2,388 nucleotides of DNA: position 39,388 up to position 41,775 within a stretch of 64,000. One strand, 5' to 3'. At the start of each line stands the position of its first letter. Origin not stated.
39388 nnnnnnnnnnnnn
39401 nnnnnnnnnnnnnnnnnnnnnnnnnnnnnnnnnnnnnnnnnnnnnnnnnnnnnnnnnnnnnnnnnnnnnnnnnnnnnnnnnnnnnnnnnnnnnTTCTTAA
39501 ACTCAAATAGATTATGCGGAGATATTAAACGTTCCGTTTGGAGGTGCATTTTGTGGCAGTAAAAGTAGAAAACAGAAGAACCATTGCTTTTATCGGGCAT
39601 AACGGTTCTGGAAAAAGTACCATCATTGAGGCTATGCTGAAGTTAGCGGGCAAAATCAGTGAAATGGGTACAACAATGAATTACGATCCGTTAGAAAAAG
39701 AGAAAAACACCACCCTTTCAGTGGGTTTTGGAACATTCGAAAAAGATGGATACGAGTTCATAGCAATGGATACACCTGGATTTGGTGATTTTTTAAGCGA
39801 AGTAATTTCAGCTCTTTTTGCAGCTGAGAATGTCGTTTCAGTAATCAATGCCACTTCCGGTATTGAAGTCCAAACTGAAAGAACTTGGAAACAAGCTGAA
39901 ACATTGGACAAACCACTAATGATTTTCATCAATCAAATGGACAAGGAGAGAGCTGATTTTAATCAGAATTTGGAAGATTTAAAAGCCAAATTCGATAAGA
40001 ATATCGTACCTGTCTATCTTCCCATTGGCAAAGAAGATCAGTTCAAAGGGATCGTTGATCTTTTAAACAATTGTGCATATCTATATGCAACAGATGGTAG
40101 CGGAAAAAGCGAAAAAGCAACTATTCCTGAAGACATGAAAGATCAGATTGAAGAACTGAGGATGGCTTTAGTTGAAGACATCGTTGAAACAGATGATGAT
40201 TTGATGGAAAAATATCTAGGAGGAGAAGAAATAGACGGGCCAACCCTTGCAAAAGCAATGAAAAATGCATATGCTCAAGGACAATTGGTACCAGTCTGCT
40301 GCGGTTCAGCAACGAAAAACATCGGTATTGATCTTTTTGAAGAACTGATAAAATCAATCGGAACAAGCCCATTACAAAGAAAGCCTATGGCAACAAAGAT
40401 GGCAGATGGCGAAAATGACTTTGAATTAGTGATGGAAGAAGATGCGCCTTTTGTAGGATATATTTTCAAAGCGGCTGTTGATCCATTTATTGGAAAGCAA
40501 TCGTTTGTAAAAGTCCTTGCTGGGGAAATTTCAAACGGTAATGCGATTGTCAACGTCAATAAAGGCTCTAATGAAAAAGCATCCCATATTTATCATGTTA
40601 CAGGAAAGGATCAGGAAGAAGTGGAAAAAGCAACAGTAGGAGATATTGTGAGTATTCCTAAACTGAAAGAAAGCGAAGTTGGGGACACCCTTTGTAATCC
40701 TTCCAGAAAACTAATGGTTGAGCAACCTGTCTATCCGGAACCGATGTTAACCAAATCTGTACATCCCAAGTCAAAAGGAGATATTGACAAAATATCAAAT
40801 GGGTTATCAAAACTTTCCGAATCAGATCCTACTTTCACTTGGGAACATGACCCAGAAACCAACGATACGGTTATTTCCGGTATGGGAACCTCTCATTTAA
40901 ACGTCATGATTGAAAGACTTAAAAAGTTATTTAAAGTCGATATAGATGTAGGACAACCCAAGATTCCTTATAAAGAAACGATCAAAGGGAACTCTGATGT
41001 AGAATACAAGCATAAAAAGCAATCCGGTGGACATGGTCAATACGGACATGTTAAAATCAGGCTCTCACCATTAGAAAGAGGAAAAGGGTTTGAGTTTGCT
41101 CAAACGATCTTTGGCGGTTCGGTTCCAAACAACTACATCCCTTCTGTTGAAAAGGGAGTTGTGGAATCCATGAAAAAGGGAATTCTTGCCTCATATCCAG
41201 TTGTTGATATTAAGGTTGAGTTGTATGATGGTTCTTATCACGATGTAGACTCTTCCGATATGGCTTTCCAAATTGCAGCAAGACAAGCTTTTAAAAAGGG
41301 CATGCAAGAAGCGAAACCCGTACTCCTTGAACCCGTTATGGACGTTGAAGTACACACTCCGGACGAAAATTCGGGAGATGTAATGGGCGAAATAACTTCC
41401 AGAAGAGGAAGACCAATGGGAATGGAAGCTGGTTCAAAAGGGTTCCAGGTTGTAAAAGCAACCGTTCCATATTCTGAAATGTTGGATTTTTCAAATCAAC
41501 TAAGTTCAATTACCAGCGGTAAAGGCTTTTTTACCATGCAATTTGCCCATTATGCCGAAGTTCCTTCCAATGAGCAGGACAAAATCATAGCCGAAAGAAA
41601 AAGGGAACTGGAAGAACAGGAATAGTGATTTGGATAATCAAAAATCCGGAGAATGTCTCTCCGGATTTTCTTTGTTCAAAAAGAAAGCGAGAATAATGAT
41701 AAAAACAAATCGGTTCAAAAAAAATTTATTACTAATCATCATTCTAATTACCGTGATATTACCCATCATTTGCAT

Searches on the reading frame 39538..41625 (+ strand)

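Call 46: search_protein_families(library=pfam, proteins=[window:39538-41625:+], max_evalue=0.0001)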
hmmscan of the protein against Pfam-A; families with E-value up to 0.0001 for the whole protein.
window:39538-41625:+ (695 aa): 11 families
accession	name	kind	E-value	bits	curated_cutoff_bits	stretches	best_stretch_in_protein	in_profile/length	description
PF03764.24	EFG_IV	-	2.2e-47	160.2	24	1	474-593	1-121/121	Elongation factor G, domain IV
PF00009.33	GTP_EFTU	-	2.6e-35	122.2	26.5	1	12-272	2-184/188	Elongation factor Tu GTP binding domain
PF00679.30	EFG_C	-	4.7e-28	97.5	27.9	1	595-682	1-88/89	Elongation factor G C-terminus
PF14492.12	EFG_III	-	4.9e-26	91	27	1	400-472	2-74/75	Elongation Factor G, domain III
PF22042.2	EF-G_D2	-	1.7e-15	57.3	27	1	304-387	1-83/84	Elongation factor G domain 2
PF03144.31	GTP_EFTU_D2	-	5.3e-09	36.8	30.3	1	319-386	1-73/73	Elongation factor Tu domain 2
PF01926.29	MMR_HSR1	-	7.7e-08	32.9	21.9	1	15-132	1-112/113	50S ribosome-binding GTPase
PF03193.22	RsgA_GTPase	-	9.2e-07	29.3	30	1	10-85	104-171/174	RsgA GTPase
PF00005.33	ABC_tran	-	8.3e-06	26.9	25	1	6-63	4-60/137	ABC transporter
PF13476.12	AAA_23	-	9.5e-06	26.8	27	1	13-226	19-176/201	AAA domain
PF13555.12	AAA_29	-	6.3e-05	23.1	27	0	8-35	17-44/61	P-loop containing region of AAA domain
